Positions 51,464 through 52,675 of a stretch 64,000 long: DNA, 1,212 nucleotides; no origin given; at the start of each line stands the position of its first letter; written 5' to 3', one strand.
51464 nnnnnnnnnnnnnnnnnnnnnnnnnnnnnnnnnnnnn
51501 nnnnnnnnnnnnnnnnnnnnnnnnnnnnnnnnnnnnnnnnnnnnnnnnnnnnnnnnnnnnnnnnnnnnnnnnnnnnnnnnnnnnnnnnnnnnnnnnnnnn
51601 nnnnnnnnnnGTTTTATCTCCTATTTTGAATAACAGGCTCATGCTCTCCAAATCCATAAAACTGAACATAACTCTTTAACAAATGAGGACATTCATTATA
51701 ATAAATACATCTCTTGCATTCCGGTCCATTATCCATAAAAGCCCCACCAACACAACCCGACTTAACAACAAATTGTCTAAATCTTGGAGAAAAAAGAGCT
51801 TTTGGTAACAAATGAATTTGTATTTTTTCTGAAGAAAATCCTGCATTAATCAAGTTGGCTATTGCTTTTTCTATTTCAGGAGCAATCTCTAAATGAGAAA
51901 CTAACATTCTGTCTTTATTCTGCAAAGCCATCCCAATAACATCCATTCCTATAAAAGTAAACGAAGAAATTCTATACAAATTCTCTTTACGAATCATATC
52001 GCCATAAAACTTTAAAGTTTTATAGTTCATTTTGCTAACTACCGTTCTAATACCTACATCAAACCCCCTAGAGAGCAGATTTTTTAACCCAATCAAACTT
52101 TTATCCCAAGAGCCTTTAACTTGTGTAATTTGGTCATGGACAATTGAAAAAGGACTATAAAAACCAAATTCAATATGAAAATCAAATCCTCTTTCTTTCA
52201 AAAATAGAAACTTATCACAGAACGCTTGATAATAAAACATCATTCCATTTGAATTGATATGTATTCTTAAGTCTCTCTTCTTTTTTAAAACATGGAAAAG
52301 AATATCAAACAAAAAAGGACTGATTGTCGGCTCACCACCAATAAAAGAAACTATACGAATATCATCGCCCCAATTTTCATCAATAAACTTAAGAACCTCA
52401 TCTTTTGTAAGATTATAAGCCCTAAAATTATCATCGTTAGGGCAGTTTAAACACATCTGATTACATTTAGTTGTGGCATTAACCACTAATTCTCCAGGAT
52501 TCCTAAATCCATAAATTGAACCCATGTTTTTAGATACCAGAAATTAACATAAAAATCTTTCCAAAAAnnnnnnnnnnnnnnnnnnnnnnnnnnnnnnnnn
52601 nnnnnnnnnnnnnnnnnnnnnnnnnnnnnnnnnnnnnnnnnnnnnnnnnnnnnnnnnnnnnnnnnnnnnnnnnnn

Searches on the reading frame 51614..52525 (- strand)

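Call 7: search_protein_families(library=ncbifam, proteins=[window:51614-52525:-], max_evalue=0.01)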
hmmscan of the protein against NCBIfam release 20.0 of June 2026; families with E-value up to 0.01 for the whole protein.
window:51614-52525:- (303 aa): 38 families (the best 25 are shown)
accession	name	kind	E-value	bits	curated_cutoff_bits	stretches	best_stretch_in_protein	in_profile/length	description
TIGR03977.1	rSAM_pair_HxsC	equivalog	2.6e-35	121.7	267.9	1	16-282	30-288/292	His-Xaa-Ser system radical SAM maturase HxsC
TIGR04054.1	rSAM_NirJ1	equivalog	4.5e-19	68.3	650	1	13-191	38-210/387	putative heme d1 biosynthesis radical SAM protein NirJ1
TIGR04303.1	GeoRSP_rSAM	equivalog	2.4e-14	53.7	400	1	18-216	12-199/325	GeoRSP system radical SAM/SPASM protein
TIGR04055.1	rSAM_NirJ2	equivalog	2.5e-13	50.2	500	1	15-178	4-161/326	putative heme d1 biosynthesis radical SAM protein NirJ2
TIGR04546.1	rSAM_ahbC_deAc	equivalog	2.6e-13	49.5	650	1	13-204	41-225/390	12,18-didecarboxysiroheme deacetylase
TIGR04051.1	rSAM_NirJ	equivalog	6.1e-12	45.2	515.45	1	15-184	6-169/354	heme d1 biosynthesis radical SAM protein NirJ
NF038332.1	rSAM_rare_HxsC4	exception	5.8e-11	42.1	500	1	15-224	18-224/335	radical SAM protein HxsC4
TIGR04545.1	rSAM_ahbD_hemeb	equivalog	2.7e-10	40.2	500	1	17-174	6-158/339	heme b synthase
TIGR04347.1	pseudo_SAM_Halo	equivalog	1.5e-08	34.4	525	1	13-187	40-208/390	TIGR04347 family pseudo-SAM/SPASM protein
NF033640.1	N_Twi_rSAM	subfamily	3.1e-08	33.1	170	1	31-182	148-299/398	twitch domain-containing radical SAM protein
TIGR02668.1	moaA_archaeal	equivalog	3.8e-08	32.7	325.25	1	12-182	11-177/303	GTP 3',8-cyclase MoaA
TIGR04317.1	W_rSAM_matur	equivalog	5.6e-08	32.3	380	1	12-232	5-220/349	tungsten cofactor oxidoreductase radical SAM maturase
TIGR02666.1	moaA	equivalog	7.1e-08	31.8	284.05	1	12-223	11-221/336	GTP 3',8-cyclase MoaA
TIGR03470.1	HpnH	equivalog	9.6e-08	31.4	225.05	1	12-165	29-173/318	adenosyl-hopene transferase HpnH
TIGR04053.2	TIGR04053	equivalog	1.1e-07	31.4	395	1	13-192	10-187/366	TIGR04053 family radical SAM/SPASM domain-containing protein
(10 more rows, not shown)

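Call 8: search_protein_families(library=pfam, proteins=[window:51614-52525:-], max_evalue=0.01)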
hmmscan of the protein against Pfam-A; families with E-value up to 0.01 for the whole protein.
window:51614-52525:- (303 aa): 2 families
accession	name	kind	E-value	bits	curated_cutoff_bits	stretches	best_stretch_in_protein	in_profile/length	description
PF04055.27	Radical_SAM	-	8.8e-18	65.5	29.5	1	16-163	2-150/166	Radical SAM superfamily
PF13353.11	Fer4_12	-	0.0096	16.7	22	0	18-84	12-81/137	4Fe-4S single cluster domain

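Call 53: search_protein_families(library=padloc, proteins=[window:51614-52525:-], max_evalue=0.001)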
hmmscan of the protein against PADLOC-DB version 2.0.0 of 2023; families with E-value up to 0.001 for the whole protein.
window:51614-52525:- (303 aa): 2 families
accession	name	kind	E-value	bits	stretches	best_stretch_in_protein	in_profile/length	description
PDLC02903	pVip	-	2.5e-07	28.4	1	17-169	6-151/257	Viperins not associated with kinases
PDLC02904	pVip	-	1.5e-05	22.6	1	13-187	3-171/262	Viperins associated with kinases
